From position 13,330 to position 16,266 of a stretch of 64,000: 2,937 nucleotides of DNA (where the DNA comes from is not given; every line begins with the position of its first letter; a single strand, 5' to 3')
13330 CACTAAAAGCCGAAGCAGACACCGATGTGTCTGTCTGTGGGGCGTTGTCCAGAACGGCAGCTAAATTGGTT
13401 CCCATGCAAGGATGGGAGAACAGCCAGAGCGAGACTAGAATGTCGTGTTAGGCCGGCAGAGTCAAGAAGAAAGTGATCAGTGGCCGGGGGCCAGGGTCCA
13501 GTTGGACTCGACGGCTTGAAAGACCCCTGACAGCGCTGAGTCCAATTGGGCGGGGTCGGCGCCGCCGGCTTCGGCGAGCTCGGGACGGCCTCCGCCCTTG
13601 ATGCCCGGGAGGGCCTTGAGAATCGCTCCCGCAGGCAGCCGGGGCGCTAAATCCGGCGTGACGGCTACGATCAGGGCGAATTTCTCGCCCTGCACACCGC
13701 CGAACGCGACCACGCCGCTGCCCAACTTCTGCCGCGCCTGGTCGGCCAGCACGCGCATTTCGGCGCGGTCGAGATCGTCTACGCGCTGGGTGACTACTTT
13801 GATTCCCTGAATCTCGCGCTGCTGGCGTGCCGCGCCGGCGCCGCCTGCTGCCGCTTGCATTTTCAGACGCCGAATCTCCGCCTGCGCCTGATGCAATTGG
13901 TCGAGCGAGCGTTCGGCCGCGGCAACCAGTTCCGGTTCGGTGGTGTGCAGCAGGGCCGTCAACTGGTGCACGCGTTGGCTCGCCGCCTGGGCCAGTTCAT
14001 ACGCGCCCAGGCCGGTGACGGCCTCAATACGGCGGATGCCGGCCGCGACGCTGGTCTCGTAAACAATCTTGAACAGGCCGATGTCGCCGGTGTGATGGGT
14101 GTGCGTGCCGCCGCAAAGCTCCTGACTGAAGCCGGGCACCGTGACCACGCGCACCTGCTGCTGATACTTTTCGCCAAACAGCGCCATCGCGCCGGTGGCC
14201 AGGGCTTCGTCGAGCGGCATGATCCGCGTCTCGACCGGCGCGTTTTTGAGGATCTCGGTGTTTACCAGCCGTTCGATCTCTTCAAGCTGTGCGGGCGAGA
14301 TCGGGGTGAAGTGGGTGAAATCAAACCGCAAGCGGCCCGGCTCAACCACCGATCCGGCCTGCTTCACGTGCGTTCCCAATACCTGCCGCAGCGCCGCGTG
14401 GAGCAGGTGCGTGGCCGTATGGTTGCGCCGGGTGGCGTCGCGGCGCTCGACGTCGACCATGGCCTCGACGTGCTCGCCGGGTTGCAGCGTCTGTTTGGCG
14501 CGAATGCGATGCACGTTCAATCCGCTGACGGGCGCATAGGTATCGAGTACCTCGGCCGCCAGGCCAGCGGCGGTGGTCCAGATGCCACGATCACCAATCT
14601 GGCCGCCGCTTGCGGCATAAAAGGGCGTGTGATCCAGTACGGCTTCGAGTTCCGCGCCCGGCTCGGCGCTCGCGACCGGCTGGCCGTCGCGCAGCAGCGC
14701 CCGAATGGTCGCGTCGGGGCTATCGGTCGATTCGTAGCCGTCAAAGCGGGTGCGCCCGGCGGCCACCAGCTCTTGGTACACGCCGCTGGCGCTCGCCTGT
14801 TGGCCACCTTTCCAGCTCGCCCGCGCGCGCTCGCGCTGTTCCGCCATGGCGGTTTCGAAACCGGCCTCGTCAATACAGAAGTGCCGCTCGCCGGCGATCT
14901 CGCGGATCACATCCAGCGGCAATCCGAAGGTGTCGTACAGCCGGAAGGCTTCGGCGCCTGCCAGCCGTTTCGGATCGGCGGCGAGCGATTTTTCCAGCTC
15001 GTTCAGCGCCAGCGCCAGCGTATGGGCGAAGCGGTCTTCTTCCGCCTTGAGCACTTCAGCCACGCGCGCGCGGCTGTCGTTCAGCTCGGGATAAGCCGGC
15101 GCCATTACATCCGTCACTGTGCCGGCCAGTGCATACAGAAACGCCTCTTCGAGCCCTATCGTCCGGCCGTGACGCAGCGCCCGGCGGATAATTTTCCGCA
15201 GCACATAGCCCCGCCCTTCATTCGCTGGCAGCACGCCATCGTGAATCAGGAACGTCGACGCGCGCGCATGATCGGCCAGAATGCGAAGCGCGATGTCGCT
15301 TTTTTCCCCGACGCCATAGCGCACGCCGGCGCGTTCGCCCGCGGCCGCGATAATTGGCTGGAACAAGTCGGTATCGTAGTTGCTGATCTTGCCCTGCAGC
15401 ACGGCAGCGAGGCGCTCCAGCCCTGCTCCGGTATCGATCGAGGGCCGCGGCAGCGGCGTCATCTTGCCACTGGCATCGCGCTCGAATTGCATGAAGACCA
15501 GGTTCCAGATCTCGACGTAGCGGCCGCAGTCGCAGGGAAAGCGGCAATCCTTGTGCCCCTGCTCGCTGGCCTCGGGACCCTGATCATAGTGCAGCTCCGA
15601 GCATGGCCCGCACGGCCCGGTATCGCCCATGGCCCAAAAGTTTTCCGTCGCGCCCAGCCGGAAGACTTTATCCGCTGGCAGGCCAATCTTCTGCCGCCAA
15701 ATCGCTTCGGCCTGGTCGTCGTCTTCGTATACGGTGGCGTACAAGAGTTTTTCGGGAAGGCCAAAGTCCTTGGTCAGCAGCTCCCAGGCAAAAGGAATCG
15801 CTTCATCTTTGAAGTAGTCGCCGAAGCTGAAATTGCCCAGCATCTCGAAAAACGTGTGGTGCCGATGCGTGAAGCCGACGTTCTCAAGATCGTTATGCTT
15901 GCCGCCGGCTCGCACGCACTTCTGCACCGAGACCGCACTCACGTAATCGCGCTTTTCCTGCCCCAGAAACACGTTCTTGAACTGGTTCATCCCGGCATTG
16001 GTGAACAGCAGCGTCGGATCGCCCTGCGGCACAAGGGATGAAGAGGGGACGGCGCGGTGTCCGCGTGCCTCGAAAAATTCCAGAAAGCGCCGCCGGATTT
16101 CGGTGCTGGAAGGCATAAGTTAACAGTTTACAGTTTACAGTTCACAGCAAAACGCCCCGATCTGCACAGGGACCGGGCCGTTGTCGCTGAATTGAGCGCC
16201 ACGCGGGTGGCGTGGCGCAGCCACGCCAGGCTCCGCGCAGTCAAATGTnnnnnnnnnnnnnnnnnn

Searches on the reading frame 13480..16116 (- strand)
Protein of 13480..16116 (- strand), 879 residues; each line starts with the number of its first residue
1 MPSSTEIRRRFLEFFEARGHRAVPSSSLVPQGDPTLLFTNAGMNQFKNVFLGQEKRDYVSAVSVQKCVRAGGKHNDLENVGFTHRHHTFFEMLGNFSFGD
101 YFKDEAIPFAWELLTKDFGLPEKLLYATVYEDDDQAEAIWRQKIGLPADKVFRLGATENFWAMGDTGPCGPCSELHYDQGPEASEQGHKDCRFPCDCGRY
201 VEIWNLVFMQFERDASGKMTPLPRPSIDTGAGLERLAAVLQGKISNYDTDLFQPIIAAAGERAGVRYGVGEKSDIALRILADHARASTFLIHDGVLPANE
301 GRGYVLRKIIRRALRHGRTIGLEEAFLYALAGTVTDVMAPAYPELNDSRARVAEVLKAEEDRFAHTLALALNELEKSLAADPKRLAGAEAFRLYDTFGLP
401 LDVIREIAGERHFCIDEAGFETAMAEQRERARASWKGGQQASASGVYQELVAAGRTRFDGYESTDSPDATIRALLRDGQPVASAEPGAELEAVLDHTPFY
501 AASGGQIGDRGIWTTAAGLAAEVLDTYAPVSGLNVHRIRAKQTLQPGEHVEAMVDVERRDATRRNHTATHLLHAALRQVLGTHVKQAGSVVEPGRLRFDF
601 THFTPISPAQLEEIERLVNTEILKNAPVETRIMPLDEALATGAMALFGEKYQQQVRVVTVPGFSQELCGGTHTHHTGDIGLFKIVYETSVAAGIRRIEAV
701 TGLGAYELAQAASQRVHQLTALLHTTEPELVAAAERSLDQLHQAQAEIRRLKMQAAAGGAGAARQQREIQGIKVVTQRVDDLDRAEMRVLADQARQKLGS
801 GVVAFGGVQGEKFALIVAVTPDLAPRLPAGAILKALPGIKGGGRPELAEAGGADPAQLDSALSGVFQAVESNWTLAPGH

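Call 15: search_protein_families(library=ncbifam, proteins=[window:13480-16116:-])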
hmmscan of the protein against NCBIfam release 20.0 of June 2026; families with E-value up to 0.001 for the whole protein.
window:13480-16116:- (879 aa): 4 families
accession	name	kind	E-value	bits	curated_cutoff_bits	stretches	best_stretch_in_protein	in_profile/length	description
TIGR00344.1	alaS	equivalog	2.9e-277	922.4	457.05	1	6-852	1-847/847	alanine--tRNA ligase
NF002436.0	PRK01584.1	equivalog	1.2e-170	568.9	529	2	5-441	4-441/595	alanine--tRNA ligase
TIGR03683.1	A-tRNA_syn_arch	equivalog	2.2e-111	373.6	744.7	3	279-868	330-900/902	alanine--tRNA ligase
NF040865.1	a_tRNA_ed_AlaXM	equivalog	6.5e-32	111.1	300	1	491-698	25-230/234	alanyl-tRNA editing protein AlaXM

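Call 30: find_related_loci(query=window:13480-16116:-, collection=metagenome_contigs, flank=10000)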
Query window:13480-16116:- (879 aa) in metagenome_contigs; peptide patterns used: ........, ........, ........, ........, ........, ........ (x = any residue, [..] = any of these).
600 stretches matched a pattern (row limit reached: there are more); 548 encode a relative of the query (tblastn E <= 1e-3); the best 80 are kept; 80 distinct loci.
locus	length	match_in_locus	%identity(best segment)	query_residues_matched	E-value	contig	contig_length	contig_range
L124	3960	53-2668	76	1-870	0e+0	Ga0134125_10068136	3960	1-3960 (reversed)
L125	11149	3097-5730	73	1-869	0e+0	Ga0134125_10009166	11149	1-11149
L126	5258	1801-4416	57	6-871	0e+0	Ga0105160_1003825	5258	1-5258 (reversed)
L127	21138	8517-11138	55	1-869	0e+0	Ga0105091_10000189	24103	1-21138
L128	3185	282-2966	55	3-870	0e+0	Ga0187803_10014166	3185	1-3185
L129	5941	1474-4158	55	3-870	0e+0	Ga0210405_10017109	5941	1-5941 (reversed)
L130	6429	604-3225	53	3-869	0e+0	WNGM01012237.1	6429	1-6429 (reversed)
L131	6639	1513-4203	54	1-870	0e+0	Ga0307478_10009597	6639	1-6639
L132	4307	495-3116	54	3-869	0e+0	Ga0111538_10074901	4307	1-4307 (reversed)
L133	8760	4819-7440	53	3-869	0e+0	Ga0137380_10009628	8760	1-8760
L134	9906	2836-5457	53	3-869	0e+0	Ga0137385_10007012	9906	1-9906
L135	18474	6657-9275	53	3-869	0e+0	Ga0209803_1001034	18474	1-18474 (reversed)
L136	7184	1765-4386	53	3-869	0e+0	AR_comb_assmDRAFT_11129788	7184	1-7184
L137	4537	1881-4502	54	3-869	0e+0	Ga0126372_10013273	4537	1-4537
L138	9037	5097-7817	55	1-870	0e+0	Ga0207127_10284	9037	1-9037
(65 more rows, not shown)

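Call 56: find_homologous_proteins(query=window:13480-16116:-, max_evalue=1e-100)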
Query window:13480-16116:- (879 aa): 8000 proteins with E <= 1e-100 among 8000 candidates; the best 120 are listed.
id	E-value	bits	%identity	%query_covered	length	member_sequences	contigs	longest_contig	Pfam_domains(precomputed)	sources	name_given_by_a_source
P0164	0.0e+0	1986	100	100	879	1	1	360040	PF01411.25,PF07973.20,PF02272.25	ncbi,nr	ncbi:MAG: alanine--tRNA ligase [Acidobacteria bacterium]|nr:MAG: alanine--tRNA ligase [Acidobacterio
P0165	0.0e+0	1654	83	100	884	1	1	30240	PF01411.25,PF07973.20,PF02272.25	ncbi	ncbi:MAG: alanine--tRNA ligase [Terriglobales bacterium]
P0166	0.0e+0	1573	79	99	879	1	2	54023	PF01411.25,PF07973.20,PF02272.25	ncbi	ncbi:MAG: alanine--tRNA ligase [Terriglobales bacterium]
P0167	0.0e+0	1564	79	100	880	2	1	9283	PF01411.25,PF07973.20,PF02272.25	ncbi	-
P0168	0.0e+0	1498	76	99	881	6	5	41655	PF01411.25,PF07973.20,PF02272.25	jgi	jgi:alanyl-tRNA synthetase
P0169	0.0e+0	1425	73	99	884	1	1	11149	PF01411.25,PF07973.20,PF02272.25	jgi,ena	-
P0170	0.0e+0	1424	74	96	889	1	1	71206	PF01411.25,PF07973.20,PF02272.25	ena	-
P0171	0.0e+0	1424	71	99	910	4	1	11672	PF01411.25,PF07973.20,PF02272.25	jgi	-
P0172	0.0e+0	1421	72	99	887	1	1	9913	PF01411.25,PF07973.20,PF02272.25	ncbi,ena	-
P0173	0.0e+0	1410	72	100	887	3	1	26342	PF01411.25,PF07973.20,PF02272.25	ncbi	-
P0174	0.0e+0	1404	71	99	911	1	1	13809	PF01411.25,PF07973.20,PF02272.25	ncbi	ncbi:MAG: alanine--tRNA ligase [Terriglobales bacterium]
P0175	0.0e+0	1371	76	91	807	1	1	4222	PF01411.25,PF07973.20,PF02272.25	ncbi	ncbi:MAG: alanine--tRNA ligase, partial [Terriglobales bacterium]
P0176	0.0e+0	1356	69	99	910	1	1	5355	PF01411.25,PF07973.20,PF02272.25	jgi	-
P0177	0.0e+0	1353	69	98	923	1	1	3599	PF01411.25,PF07973.20,PF02272.25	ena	-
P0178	0.0e+0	1350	69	99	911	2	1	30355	PF01411.25,PF07973.20,PF02272.25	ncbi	ncbi:MAG TPA: alanine--tRNA ligase [Terriglobales bacterium]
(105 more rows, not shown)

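Call 59: find_encoding_contigs(protein=P0165, flank=10000, max_places=3)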
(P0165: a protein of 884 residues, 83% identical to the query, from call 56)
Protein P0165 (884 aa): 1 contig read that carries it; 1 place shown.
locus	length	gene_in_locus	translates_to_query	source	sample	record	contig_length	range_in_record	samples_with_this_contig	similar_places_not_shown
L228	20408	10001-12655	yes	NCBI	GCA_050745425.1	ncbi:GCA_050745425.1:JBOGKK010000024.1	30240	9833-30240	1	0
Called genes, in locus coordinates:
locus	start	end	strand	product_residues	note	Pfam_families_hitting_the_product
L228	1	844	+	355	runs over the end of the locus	PF13490:zf-HC2, PF14870:PSII_BNR (weak)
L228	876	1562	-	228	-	PF01738:DLH, PF00561:Abhydrolase_1 (faint), PF12697:Abhydrolase_6 (faint), PF00326:Peptidase_S9 (faint)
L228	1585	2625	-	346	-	PF00106:adh_short, PF08659:KR, PF13561:adh_short_C2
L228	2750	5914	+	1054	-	PF02012:BNR (faint), PF13088:BNR_2 (faint), PF15899:BNR_6 (faint), PF15902:Sortilin-Vps10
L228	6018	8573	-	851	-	PF12704:MacB_PCD, PF02687:FtsX, PF12704:MacB_PCD, PF02687:FtsX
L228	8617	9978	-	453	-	PF25852:DUF6242_C (faint), PF03544:TonB_C (weak)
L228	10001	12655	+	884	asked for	PF01411:tRNA-synt_2c, PF07973:tRNA_SAD, PF02272:DHHA1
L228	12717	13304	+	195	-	PF13413:HTH_25 (faint), PF13560:HTH_31, PF01381:HTH_3, PF12844:HTH_19 (weak)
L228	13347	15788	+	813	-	PF12704:MacB_PCD, PF02687:FtsX, PF12704:MacB_PCD, PF02687:FtsX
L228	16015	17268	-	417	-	-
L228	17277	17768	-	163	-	PF01467:CTP_transf_like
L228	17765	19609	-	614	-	PF02574:S-methyl_trans, PF02219:MTHFR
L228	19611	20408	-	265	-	PF00152:tRNA-synt_2, PF01409:tRNA-synt_2d (faint)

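Call 60: find_encoding_contigs(protein=P0166, flank=10000, max_places=3)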
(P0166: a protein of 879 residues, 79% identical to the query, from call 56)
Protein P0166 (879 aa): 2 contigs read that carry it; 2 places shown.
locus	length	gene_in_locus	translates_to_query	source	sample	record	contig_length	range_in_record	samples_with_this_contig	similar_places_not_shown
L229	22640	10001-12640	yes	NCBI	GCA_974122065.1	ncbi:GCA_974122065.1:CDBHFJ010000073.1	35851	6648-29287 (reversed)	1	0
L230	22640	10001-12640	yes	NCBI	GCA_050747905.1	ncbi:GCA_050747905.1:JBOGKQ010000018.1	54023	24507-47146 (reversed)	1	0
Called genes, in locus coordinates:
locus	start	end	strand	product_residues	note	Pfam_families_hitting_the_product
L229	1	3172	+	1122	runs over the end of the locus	PF00082:Peptidase_S8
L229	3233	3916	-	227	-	PF01738:DLH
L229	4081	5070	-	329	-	PF00561:Abhydrolase_1, PF12146:Hydrolase_4, PF12697:Abhydrolase_6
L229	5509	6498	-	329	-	PF00106:adh_short, PF08659:KR, PF13561:adh_short_C2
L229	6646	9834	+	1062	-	PF25852:DUF6242_C (faint), PF02012:BNR (faint), PF13088:BNR_2 (faint), PF15902:Sortilin-Vps10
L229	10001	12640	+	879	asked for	PF01411:tRNA-synt_2c, PF07973:tRNA_SAD, PF02272:DHHA1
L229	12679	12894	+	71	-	-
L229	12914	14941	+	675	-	PF12704:MacB_PCD (weak), PF02687:FtsX, PF12704:MacB_PCD, PF02687:FtsX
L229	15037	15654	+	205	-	PF13560:HTH_31, PF01381:HTH_3, PF12844:HTH_19 (weak)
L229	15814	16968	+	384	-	PF04966:OprB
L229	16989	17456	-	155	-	PF01467:CTP_transf_like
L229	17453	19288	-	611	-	PF02574:S-methyl_trans, PF02219:MTHFR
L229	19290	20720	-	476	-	PF01336:tRNA_anti-codon, PF00152:tRNA-synt_2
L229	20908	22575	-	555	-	-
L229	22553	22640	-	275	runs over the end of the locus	PF13714:PEP_mutase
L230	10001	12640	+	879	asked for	PF01411:tRNA-synt_2c, PF07973:tRNA_SAD, PF02272:DHHA1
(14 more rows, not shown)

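Call 75: find_encoding_contigs(protein=P0168, flank=6000, max_places=5)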
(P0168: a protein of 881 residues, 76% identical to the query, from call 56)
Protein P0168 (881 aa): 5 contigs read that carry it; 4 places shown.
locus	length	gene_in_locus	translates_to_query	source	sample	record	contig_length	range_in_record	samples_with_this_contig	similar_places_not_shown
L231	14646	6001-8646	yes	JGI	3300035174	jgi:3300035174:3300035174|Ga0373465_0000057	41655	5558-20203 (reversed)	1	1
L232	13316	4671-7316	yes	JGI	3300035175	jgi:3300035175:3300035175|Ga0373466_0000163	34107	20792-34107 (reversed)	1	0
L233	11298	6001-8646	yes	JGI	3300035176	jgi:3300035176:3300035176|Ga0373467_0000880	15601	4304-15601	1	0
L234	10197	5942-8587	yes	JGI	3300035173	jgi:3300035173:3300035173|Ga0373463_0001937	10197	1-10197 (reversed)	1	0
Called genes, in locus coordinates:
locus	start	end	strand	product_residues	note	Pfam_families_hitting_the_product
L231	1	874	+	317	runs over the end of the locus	PF13490:zf-HC2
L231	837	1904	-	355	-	PF00106:adh_short, PF08659:KR, PF13561:adh_short_C2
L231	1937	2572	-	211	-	PF01738:DLH, PF00326:Peptidase_S9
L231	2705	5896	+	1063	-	PF02012:BNR (faint), PF13088:BNR_2 (faint), PF15902:Sortilin-Vps10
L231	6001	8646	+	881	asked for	PF01411:tRNA-synt_2c, PF07973:tRNA_SAD, PF02272:DHHA1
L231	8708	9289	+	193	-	PF01381:HTH_3, PF12844:HTH_19 (weak), PF13560:HTH_31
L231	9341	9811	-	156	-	PF01467:CTP_transf_like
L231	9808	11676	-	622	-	PF02574:S-methyl_trans, PF02219:MTHFR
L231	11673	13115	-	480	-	PF01336:tRNA_anti-codon, PF00152:tRNA-synt_2, PF01409:tRNA-synt_2d (faint)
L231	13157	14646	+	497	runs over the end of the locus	PF04389:Peptidase_M28, PF01546:Peptidase_M20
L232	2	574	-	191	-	?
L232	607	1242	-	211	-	PF01738:DLH, PF00326:Peptidase_S9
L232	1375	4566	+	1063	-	PF02012:BNR (faint), PF13088:BNR_2 (faint), PF15902:Sortilin-Vps10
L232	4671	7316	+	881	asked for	PF01411:tRNA-synt_2c, PF07973:tRNA_SAD, PF02272:DHHA1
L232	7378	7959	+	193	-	PF01381:HTH_3, PF12844:HTH_19 (weak), PF13560:HTH_31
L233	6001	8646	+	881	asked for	PF01411:tRNA-synt_2c, PF07973:tRNA_SAD, PF02272:DHHA1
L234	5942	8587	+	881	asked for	PF01411:tRNA-synt_2c, PF07973:tRNA_SAD, PF02272:DHHA1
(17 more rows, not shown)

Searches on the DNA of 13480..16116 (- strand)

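Call 71: search_rna_families(sources=[L159, L198, L201, L131, L153, L174], threshold=gathering)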
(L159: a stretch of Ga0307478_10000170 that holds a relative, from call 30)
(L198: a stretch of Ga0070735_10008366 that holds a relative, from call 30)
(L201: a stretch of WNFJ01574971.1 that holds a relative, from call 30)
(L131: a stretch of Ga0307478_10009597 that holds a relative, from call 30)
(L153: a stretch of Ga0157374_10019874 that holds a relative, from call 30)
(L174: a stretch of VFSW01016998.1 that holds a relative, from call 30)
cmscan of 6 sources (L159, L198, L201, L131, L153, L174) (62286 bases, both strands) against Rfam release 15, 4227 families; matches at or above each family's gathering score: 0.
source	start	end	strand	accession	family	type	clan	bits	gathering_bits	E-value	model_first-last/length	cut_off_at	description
